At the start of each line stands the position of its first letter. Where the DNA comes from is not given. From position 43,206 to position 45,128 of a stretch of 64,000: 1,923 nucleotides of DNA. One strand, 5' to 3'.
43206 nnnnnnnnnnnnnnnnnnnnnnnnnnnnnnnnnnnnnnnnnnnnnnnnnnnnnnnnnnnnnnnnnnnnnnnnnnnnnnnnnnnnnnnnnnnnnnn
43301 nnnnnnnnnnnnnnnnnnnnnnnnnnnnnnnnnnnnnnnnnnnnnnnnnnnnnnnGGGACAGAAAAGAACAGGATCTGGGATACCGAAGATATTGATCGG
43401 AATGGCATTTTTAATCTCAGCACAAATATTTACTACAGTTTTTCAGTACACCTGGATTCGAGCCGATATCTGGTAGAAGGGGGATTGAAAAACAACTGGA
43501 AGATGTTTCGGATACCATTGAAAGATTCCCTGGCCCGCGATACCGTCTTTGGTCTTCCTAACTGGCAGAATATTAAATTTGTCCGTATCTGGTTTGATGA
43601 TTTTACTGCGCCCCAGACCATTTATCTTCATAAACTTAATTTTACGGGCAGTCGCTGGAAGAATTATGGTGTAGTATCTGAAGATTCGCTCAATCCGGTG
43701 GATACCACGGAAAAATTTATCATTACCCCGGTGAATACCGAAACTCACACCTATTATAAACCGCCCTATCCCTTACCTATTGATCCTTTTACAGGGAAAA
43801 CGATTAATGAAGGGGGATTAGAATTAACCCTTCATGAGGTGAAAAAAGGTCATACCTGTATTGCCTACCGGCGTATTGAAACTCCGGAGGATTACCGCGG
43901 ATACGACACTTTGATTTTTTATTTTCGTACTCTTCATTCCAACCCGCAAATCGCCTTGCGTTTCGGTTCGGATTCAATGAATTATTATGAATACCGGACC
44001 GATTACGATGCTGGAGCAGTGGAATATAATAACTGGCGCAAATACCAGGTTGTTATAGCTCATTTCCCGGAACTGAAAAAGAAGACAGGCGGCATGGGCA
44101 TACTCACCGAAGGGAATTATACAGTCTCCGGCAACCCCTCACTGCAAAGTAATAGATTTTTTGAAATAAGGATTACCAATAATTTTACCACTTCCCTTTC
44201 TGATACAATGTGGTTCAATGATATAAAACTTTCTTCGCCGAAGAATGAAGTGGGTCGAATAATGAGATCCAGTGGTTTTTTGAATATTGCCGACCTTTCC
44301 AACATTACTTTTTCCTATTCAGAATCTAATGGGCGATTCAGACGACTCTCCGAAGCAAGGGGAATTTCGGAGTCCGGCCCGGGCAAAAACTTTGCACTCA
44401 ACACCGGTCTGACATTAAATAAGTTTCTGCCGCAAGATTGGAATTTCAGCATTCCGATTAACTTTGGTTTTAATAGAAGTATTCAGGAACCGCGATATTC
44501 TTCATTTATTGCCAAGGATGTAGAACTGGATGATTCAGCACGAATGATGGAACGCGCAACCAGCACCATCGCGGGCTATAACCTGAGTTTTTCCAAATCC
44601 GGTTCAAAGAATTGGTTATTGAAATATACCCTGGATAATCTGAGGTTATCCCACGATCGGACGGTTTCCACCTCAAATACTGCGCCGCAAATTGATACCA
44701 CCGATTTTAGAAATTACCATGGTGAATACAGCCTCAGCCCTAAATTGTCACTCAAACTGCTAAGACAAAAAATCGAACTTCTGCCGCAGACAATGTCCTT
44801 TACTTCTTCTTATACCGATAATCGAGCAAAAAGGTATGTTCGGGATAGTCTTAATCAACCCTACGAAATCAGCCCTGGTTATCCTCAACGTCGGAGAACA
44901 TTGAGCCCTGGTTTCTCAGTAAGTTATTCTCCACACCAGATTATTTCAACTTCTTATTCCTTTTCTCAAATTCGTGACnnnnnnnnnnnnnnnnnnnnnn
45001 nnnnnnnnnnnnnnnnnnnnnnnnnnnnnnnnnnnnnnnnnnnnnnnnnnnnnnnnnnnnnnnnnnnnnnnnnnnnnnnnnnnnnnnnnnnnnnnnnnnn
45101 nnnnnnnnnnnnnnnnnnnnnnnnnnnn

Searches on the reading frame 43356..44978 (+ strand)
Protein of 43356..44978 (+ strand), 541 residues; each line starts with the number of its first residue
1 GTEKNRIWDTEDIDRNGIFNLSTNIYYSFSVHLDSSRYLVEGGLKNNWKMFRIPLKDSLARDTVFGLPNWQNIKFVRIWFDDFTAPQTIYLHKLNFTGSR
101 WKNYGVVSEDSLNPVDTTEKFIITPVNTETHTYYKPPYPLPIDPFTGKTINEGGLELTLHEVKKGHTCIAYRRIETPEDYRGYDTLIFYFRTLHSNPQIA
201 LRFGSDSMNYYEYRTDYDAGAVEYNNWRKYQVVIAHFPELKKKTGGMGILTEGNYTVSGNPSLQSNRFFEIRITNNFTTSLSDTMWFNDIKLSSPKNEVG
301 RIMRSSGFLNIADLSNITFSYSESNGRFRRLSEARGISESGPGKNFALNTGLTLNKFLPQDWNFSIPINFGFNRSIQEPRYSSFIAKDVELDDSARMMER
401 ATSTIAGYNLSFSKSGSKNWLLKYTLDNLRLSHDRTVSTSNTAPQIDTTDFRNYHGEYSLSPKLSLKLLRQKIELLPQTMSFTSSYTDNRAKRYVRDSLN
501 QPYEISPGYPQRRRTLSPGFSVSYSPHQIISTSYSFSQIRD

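Call 65: find_homologous_proteins(query=window:43356-44978:+, max_evalue=1e-10)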
Query window:43356-44978:+ (541 aa): 1 proteins with E <= 1e-10 among 6555 candidates.
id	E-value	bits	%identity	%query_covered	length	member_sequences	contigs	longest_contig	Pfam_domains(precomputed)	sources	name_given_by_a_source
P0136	2.3e-75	272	46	53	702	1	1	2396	PF14349.12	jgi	jgi:hypothetical protein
